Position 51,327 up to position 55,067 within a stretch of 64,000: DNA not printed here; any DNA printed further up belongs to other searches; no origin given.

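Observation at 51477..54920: Chimeric 1147-aa secreted enzyme: LamG-like, GH67-like alpha-glucuronidase core and a GH28/pectate-lyase-type beta-helix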

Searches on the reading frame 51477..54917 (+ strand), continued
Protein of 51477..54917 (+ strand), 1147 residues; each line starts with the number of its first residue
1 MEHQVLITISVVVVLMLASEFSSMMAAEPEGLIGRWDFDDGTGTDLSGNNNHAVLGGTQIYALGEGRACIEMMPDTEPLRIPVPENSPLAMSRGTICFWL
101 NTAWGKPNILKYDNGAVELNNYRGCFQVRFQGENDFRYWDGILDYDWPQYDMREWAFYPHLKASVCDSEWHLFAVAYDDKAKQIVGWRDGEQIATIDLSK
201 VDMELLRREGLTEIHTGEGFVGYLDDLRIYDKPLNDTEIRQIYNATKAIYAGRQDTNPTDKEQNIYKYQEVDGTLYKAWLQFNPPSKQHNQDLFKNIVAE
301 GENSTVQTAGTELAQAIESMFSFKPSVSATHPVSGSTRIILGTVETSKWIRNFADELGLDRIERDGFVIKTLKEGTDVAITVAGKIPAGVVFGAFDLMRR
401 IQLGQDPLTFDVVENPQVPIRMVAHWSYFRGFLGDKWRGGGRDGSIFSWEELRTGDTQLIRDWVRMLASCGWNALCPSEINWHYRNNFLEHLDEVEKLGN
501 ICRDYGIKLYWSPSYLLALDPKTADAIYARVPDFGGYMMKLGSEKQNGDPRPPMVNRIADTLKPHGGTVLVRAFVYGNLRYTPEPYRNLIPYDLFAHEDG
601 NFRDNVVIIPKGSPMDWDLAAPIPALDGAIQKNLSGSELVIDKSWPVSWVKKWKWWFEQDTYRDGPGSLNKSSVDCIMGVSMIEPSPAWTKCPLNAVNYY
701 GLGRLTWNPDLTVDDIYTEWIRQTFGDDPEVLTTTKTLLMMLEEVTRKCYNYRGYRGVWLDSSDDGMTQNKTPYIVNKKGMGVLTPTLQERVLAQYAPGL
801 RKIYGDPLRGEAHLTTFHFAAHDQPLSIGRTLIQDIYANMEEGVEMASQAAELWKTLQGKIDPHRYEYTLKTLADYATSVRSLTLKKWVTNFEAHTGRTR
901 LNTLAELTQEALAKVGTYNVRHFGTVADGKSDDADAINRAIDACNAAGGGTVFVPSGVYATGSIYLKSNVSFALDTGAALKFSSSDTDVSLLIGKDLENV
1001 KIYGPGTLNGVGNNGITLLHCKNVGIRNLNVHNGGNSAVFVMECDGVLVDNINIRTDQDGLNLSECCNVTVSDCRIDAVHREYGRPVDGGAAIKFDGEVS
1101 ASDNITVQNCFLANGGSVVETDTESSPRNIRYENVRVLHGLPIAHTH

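Call 22: find_encoding_contigs(protein=P0004, flank=10000, max_places=2)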
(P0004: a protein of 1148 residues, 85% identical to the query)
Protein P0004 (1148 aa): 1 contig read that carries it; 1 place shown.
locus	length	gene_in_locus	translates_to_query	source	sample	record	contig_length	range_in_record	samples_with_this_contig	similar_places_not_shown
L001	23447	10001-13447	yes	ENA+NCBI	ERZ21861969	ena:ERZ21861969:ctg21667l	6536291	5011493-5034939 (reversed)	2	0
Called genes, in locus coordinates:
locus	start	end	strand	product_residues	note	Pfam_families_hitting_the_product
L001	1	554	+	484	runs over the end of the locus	PF01232:Mannitol_dh, PF08125:Mannitol_dh_C (weak)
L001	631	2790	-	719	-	PF23381:Beta-prop_IFT122_1st, PF24807:WD40_CDC20-Fz, PF25174:Beta-prop_THOC3, PF25174:Beta-prop_THOC3, PF25175:Beta-prop_WDR5, PF25175:Beta-prop_WDR5, PF24807:WD40_CDC20-Fz, PF25173:Beta-prop_WDR3_1st, +39 more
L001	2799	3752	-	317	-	PF01408:GFO_IDH_MocA, PF22725:GFO_IDH_MocA_C3, PF02894:GFO_IDH_MocA_C (faint)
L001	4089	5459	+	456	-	PF07690:MFS_1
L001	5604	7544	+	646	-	-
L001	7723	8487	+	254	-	PF13385:Laminin_G_3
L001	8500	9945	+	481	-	PF06500:FrsA-like (weak), PF02129:Peptidase_S15 (weak), PF00561:Abhydrolase_1, PF12697:Abhydrolase_6, PF12146:Hydrolase_4, PF00326:Peptidase_S9 (faint), PF08840:BAAT_C (weak)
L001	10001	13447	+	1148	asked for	PF13385:Laminin_G_3 (weak), PF03648:Glyco_hydro_67N, PF07488:Glyco_hydro_67M, PF07477:Glyco_hydro_67C, PF12708:Pect-lyase_RHGA_epim, PF00295:Glyco_hydro_28, PF13229:Beta_helix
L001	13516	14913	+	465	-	PF08757:CotH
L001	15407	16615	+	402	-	PF01385:OrfB_IS605, PF07282:Cas12f1-like_TNB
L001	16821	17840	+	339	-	PF20030:bpMoxR, PF07726:AAA_3, PF07728:AAA_5, PF17863:AAA_lid_2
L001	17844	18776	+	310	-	PF01882:DUF58, PF13519:VWA_2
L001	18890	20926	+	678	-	PF07584:BatA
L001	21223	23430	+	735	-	-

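Call 23: find_encoding_contigs(protein=P0118, flank=10000, max_places=2)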
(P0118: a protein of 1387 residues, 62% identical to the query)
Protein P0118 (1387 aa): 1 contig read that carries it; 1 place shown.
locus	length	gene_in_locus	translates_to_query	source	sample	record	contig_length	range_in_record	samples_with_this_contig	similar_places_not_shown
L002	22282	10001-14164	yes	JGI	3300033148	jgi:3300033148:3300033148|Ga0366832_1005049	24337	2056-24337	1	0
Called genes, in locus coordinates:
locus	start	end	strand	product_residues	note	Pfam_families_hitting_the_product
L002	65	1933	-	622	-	PF05157:MshEN, PF00437:T2SSE, PF13240:Zn_Ribbon_1 (faint), PF13248:Zn_ribbon_3 (faint), PF12773:DZR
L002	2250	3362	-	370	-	PF00106:adh_short (weak), PF01073:3Beta_HSD, PF01370:Epimerase, PF02719:Polysacc_synt_2, PF05368:NmrA (weak), PF16363:GDP_Man_Dehyd, PF01370:Epimerase, PF16363:GDP_Man_Dehyd, +2 more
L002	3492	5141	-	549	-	PF03721:UDPG_MGDP_dh_N, PF00984:UDPG_MGDP_dh, PF03720:UDPG_MGDP_dh_C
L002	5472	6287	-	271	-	PF01797:Y1_Tnp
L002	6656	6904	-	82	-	-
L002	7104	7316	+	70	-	-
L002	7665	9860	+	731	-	PF12708:Pect-lyase_RHGA_epim, PF00295:Glyco_hydro_28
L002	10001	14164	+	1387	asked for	PF03648:Glyco_hydro_67N, PF07488:Glyco_hydro_67M, PF07477:Glyco_hydro_67C, PF00295:Glyco_hydro_28, PF12708:Pect-lyase_RHGA_epim, PF13229:Beta_helix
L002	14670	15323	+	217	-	PF00156:Pribosyltran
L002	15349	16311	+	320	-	PF02729:OTCace_N, PF00185:OTCace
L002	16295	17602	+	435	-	PF01979:Amidohydro_1, PF12890:DHOase, PF07969:Amidohydro_3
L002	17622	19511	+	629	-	PF13625:Helicase_C_3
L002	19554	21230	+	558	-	PF13625:Helicase_C_3, PF04851:ResIII, PF16203:ERCC3_RAD25_C, PF00271:Helicase_C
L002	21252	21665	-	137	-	PF13181:TPR_8 (faint), PF00515:TPR_1 (faint), PF07719:TPR_2 (faint), PF13414:TPR_11 (weak), PF21033:RMD1-3 (weak), PF14853:Fis1_TPR_C (faint)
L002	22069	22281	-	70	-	?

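Call 28: find_related_loci(query=window:51477-54917:+, collection=genome_contigs, flank=8000)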
Query window:51477-54917:+ (1147 aa) in genome_contigs; peptide patterns used: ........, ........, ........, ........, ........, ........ (x = any residue, [..] = any of these).
108 stretches matched a pattern; 69 encode a relative of the query (tblastn E <= 1e-3); 63 distinct loci.
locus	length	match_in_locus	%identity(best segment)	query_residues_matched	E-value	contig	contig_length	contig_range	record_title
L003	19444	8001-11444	86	1-1147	0e+0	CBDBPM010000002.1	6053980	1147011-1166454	MAG: Candidatus Poribacteria bacterium isolate 2ce76e30-9b7a-4682-b141-86baa08e5e2a genome assembly, contig: contig_2, w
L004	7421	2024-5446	84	1-1139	0e+0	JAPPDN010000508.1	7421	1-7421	MAG: Candidatus Poribacteria bacterium isolate IRC4_bin_27 NODE_4698_length_7421_cov_5.85039, whole genome shotgun seque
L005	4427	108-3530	84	1-1139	0e+0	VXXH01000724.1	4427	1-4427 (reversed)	MAG: Candidatus Poribacteria bacterium isolate SB0668_bin_37 NODE_8689_length_4427_cov_6.714776, whole genome shotgun se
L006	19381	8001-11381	83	1-1130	0e+0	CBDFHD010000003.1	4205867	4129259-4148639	MAG: Candidatus Poribacteria bacterium isolate 3ddb7f14-4d05-4080-9b3f-f5d75a2c5508 genome assembly, contig: contig_3, w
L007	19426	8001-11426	81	1-1145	0e+0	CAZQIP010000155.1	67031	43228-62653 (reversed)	MAG TPA_asm: uncultured bacterium isolate SRP338948_co1_32 genome assembly, contig: k141_111673, whole genome shotgun se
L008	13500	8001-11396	81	1-1134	0e+0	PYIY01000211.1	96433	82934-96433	MAG: Candidatus Poribacteria bacterium isolate PCPOR4 Ga0207198_1211, whole genome shotgun sequence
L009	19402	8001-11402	81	1-1137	0e+0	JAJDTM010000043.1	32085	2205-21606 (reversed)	MAG: Candidatus Poribacteria bacterium isolate jk18x1bzbins.25 k141_645511, whole genome shotgun sequence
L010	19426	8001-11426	79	1-1137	0e+0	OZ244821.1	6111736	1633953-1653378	MAG: Candidatus Poribacteria bacterium isolate f8e195d4-717b-4ac2-aaf5-fcbd41c48ae0 genome assembly, chromosome: 1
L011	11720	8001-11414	80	1-1145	0e+0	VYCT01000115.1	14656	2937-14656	MAG: Candidatus Poribacteria bacterium isolate SB0675_bin_22 NODE_1808_length_14656_cov_13.783919, whole genome shotgun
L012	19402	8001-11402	80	1-1137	0e+0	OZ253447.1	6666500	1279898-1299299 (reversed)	MAG: Candidatus Poribacteria bacterium isolate c3a381aa-0ed9-4b9f-99fb-31763fcdc289 genome assembly, chromosome: 1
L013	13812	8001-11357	81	1-1124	0e+0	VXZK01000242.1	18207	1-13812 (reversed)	MAG: Candidatus Poribacteria bacterium isolate SB0670_bin_33 NODE_1444_length_18207_cov_21.685104, whole genome shotgun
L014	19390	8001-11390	80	1-1131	0e+0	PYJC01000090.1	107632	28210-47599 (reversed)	MAG: Candidatus Poribacteria bacterium isolate PCPOR1 Ga0206387_1090, whole genome shotgun sequence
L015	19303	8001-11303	80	1-1110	0e+0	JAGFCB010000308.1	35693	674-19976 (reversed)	MAG: Candidatus Poribacteria bacterium isolate SB0101 contig_27393, whole genome shotgun sequence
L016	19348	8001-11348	79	1-1120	0e+0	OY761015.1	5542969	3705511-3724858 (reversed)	MAG: Candidatus Poribacteria bacterium isolate b26c8cc1-2726-459c-8d02-9adedbaa8fd6 genome assembly, chromosome: 2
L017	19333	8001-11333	79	1-1115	0e+0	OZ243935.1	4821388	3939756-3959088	MAG: Candidatus Poribacteria bacterium isolate 04a31957-9a65-48c7-867d-416cbb8de8da genome assembly, chromosome: 1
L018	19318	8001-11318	80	1-1116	0e+0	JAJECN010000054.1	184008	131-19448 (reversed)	MAG: Candidatus Poribacteria bacterium isolate jk18xAbins.24 k141_942705, whole genome shotgun sequence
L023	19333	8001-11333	78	1-1115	0e+0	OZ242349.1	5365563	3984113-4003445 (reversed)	MAG: Candidatus Poribacteria bacterium isolate e367748c-ea16-458c-b08a-e5b385d280ea genome assembly, chromosome: 1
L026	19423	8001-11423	83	1-1139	0e+0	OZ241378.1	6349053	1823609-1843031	MAG: Candidatus Poribacteria bacterium isolate 8f0f5501-85a9-4e66-9deb-4e7c08d09c04 genome assembly, chromosome: 1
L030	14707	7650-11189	62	3-1140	0e+0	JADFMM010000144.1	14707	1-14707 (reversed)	MAG: Planctomycetota bacterium isolate B58T3L14 B58T3L14_NODE2725, whole genome shotgun sequence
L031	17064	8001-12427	61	1-1139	0e+0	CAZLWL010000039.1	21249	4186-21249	MAG TPA_asm: uncultured Pirellulales bacterium isolate SRP068000_co1_351 genome assembly, contig: NODE_3315_length_21249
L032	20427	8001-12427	61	1-1139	0e+0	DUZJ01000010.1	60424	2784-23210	MAG TPA_asm: Planctomycetota bacterium isolate MAG_11118_pl_115 Ga0114922_10000172, whole genome shotgun sequence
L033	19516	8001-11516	63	7-1139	0e+0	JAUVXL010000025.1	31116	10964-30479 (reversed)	MAG: Sedimentisphaerales bacterium isolate CSMAG_1215 CSMAG_1215_k141_1471206_length_31116_cov_9.0000, whole genome shot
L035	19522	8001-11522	62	1-1137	0e+0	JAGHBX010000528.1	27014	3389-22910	MAG: Planctomycetota bacterium isolate AUK267 PB_MBMC_221_c_000000000463, whole genome shotgun sequence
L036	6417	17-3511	60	11-1139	0e+0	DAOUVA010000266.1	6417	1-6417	MAG TPA_asm: Phycisphaerae bacterium isolate CSMAG_837 CSMAG_837_k141_172198_length_6417_cov_12.9069, whole genome shotg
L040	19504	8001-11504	57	9-1137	0e+0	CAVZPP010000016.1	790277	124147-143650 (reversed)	MAG: uncultured Bacteroidaceae bacterium isolate MFD03804.bin.1.39 genome assembly, contig: contig_72038, whole genome s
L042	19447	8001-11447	84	1-1147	0e+0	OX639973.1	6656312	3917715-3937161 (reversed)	MAG: uncultured Poribacteria bacterium isolate a51c2dcd-0bc8-4832-ac43-f95c9d639ad7 genome assembly, chromosome: 1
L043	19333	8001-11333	79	1-1115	0e+0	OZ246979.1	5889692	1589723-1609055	MAG: Candidatus Poribacteria bacterium isolate b1f05427-043e-45ba-8b49-4d0e3d1ba290 genome assembly, chromosome: 1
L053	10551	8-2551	64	285-1115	0e+0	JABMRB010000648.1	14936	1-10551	MAG: Candidatus Nealsonbacteria bacterium isolate bin.20 k141_3241292, whole genome shotgun sequence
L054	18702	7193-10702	60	9-1140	0e+0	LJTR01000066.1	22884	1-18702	MAG: Phycisphaerae bacterium SG8_4 WOR_8-12_5158, whole genome shotgun sequence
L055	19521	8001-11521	60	4-1137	0e+0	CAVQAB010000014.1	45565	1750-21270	MAG: uncultured Bacteroidales bacterium isolate MFD03551.bin.2.26 genome assembly, contig: contig_49040, whole genome sh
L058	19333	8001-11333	80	1-1115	0e+0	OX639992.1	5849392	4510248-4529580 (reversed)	MAG: uncultured Poribacteria bacterium isolate 2342930e-25dc-453b-b24c-d77caf5257d8 genome assembly, chromosome: 1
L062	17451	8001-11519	59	1-1137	0e+0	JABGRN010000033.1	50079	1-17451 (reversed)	MAG: Prolixibacteraceae bacterium isolate co234_bin80 NODE_1414_length_50079_cov_16.287762, whole genome shotgun sequenc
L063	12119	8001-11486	57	12-1137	0e+0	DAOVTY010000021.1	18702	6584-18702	MAG TPA_asm: Bacteroidota bacterium isolate CSMAG_1665 CSMAG_1665_k141_654660_length_18702_cov_13.4785, whole genome sho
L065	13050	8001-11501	57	7-1137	0e+0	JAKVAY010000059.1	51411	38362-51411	MAG: Fuerstiella sp. isolate ALOHA_ZT_14 ZT-Fuerstia-1_59, whole genome shotgun sequence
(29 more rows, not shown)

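Call 38: search_protein_families(library=pfam, proteins=[L030:5437-7599:+, L030:74-3223:+, L030:11928-13928:+, L031:5684-7945:+, L031:13191-14942:+, L033:5587-7932:+, L033:4190-5587:+, L033:12236-16840:-, L035:4817-7945:+, L035:2580-4793:+], max_evalue=0.00001)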
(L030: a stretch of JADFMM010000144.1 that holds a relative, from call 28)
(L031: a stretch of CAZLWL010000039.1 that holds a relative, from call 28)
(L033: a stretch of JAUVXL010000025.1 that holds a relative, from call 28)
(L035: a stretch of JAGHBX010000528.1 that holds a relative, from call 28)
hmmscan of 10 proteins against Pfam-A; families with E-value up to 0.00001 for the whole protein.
L030:5437-7599:+ (721 aa): 2 families
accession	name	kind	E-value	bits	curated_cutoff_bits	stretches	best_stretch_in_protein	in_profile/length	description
PF00295.23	Glyco_hydro_28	-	4.9e-21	75.6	22.9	1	194-413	89-308/324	Glycosyl hydrolases family 28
PF12708.12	Pect-lyase_RHGA_epim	-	1.7e-14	54.5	27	1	44-99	2-58/213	Rhamnogalacturonase A/epimerase, pectate lyase-like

L030:74-3223:+ (1050 aa): 3 families
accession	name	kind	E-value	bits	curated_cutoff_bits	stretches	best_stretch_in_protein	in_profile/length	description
PF00082.27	Peptidase_S8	-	5.1e-37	128.2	21.8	1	298-610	1-288/288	Subtilase family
PF18911.6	PKD_4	-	5.5e-08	33.2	27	0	935-964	29-58/85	PKD domain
PF00801.26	PKD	-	6.4e-06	26.5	23.5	0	922-964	20-55/80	PKD domain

L030:11928-13928:+ (667 aa): 5 families
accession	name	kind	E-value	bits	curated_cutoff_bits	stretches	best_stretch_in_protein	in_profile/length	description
PF02335.20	Cytochrom_C552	-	1.6e-09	37.7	24.1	0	456-538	242-316/438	Cytochrome c552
PF09699.15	Paired_CXXCH_1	-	4.3e-09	36.3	20.6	0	407-440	8-39/41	Doubled CXXCH motif (Paired_CXXCH_1)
PF14522.11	Cytochrome_C7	-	3.5e-08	33.6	24.8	0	428-503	11-66/67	Cytochrome c7 and related cytochrome c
PF14537.11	Cytochrom_c3_2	-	9.2e-07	29.7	25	0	232-320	6-78/79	Cytochrome c3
PF13435.11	Cytochrome_C554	-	3e-06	28.5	20.8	0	229-272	45-84/84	Cytochrome c554 and c-prime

L031:5684-7945:+ (754 aa): 2 families
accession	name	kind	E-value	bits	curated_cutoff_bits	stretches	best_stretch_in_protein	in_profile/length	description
PF00295.23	Glyco_hydro_28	-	2.3e-20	73.4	22.9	1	104-447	1-308/324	Glycosyl hydrolases family 28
PF12708.12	Pect-lyase_RHGA_epim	-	1.3e-13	51.7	27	1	79-133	3-58/213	Rhamnogalacturonase A/epimerase, pectate lyase-like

L031:13191-14942:+ (584 aa): 2 families
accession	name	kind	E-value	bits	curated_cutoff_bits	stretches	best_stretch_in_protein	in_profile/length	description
PF08281.18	Sigma70_r4_2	-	9.6e-11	41.6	25.7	1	125-176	3-54/54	Sigma-70, region 4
PF04545.22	Sigma70_r4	-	9.5e-06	25.5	24.1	0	130-162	2-34/50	Sigma-70, region 4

L033:5587-7932:+ (782 aa): 2 families
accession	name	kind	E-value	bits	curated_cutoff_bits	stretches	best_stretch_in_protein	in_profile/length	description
PF00295.23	Glyco_hydro_28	-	3.8e-22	79.2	22.9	1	255-474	89-308/324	Glycosyl hydrolases family 28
PF12708.12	Pect-lyase_RHGA_epim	-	7.8e-14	52.4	27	1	105-160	2-58/213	Rhamnogalacturonase A/epimerase, pectate lyase-like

L033:4190-5587:+ (466 aa): 1 family
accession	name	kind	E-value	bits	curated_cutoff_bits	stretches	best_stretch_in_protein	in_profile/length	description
PF16116.10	DUF4832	-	8.6e-18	65.3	29.2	1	309-440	61-203/216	Domain of unknown function (DUF4832)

L033:12236-16840:- (1535 aa): 2 families
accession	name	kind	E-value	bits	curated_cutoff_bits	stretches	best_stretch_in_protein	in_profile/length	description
PF09989.15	DUF2229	-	7.9e-34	117.6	29.4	1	756-964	1-208/218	CoA enzyme activase uncharacterised domain (DUF2229)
PF01869.26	BcrAD_BadFG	-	1.3e-31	110.6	31.5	2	372-639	1-269/271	BadF/BadG/BcrA/BcrD ATPase family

L035:4817-7945:+ (1043 aa): 4 families
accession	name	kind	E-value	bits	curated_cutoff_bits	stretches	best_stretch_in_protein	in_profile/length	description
PF01055.32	Glyco_hydro_31_2nd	-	3.1e-29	102.8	23.5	2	667-808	182-327/328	Glycosyl hydrolases family 31 TIM-barrel domain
PF13385.13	Laminin_G_3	-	2e-26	93.4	27.6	1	95-261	2-151/151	Concanavalin A-like lectin/glucanases superfamily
PF21365.3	Glyco_hydro_31_3rd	-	5e-25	88.2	24.4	1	817-902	1-87/87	Glycosyl hydrolase family 31 C-terminal domain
PF13802.12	Gal_mutarotas_2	-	1.9e-16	61.3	27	1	292-493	34-184/184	Glycosyl hydrolase 31 N-terminal galactose mutarotase-like domain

L035:2580-4793:+ (738 aa): 2 families
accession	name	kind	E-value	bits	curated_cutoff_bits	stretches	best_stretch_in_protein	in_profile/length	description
PF00295.23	Glyco_hydro_28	-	3.5e-19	69.5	22.9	1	117-435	31-308/324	Glycosyl hydrolases family 28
PF12708.12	Pect-lyase_RHGA_epim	-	1.2e-11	45.3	27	1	66-121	2-58/213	Rhamnogalacturonase A/epimerase, pectate lyase-like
